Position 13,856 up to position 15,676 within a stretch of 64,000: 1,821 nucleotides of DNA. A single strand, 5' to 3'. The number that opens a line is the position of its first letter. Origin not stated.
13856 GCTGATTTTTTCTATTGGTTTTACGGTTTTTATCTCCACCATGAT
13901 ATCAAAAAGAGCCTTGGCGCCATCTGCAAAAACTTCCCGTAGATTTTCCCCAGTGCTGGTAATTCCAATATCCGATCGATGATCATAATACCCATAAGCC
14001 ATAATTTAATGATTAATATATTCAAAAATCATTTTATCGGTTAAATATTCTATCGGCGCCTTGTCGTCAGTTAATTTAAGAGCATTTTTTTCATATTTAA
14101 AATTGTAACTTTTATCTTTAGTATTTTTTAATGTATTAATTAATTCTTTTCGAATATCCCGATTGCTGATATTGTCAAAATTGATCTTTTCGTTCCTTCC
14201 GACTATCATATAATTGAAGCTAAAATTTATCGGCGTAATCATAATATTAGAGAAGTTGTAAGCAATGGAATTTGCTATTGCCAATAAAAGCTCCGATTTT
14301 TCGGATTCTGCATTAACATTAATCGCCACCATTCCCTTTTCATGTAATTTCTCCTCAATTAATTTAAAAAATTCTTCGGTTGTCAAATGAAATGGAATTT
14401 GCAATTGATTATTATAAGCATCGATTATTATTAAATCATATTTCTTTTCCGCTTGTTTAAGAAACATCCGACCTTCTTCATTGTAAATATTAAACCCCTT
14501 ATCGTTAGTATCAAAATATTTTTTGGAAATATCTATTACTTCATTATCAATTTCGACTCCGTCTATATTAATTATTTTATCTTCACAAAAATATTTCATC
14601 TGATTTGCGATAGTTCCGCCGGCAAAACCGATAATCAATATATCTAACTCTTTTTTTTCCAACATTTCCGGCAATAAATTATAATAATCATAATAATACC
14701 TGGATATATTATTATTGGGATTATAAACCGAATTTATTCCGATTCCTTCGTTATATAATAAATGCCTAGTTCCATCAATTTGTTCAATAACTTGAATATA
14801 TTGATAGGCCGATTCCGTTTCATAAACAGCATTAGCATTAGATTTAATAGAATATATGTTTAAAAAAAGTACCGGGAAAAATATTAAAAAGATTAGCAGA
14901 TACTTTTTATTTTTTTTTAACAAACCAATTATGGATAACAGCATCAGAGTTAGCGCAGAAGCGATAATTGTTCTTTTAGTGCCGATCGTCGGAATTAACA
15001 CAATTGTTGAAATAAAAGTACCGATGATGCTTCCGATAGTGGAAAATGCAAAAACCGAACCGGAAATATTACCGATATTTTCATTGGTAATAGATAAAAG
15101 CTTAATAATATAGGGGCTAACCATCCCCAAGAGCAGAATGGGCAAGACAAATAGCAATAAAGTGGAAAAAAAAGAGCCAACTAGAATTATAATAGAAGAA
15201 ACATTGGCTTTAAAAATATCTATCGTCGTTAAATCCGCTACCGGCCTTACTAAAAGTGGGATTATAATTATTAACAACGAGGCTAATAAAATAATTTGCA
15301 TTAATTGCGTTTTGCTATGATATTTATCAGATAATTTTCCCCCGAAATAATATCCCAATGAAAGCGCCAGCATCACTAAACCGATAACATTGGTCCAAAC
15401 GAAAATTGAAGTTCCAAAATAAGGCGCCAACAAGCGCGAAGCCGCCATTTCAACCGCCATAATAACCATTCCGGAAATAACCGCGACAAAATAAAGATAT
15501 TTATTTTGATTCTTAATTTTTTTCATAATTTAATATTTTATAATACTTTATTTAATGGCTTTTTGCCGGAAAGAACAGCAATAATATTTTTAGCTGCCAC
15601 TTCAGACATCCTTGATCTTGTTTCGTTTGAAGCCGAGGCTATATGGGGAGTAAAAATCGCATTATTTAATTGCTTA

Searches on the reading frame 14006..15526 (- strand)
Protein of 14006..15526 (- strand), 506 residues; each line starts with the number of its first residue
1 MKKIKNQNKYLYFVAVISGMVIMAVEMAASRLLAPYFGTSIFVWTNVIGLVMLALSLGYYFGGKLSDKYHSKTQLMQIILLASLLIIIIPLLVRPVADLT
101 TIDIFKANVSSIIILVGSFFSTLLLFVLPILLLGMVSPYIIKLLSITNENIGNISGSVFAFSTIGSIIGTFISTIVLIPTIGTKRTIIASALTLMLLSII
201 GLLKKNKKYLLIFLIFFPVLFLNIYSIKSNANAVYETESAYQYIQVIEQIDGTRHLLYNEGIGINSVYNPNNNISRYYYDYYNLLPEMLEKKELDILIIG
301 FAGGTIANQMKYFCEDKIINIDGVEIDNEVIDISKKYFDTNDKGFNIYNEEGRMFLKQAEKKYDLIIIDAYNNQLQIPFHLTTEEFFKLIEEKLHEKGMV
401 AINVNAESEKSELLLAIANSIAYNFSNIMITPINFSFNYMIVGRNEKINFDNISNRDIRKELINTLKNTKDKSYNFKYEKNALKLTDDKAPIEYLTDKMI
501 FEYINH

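Call 48: search_protein_families(library=pfam, proteins=[window:14006-15526:-], max_evalue=0.001)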
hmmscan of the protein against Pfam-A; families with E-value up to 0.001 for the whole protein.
window:14006-15526:- (506 aa): 1 family
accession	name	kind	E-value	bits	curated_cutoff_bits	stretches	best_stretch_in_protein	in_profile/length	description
PF01564.23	Spermine_synth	-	6.2e-17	62.2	22.9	1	285-430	11-158/186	Spermine/spermidine synthase domain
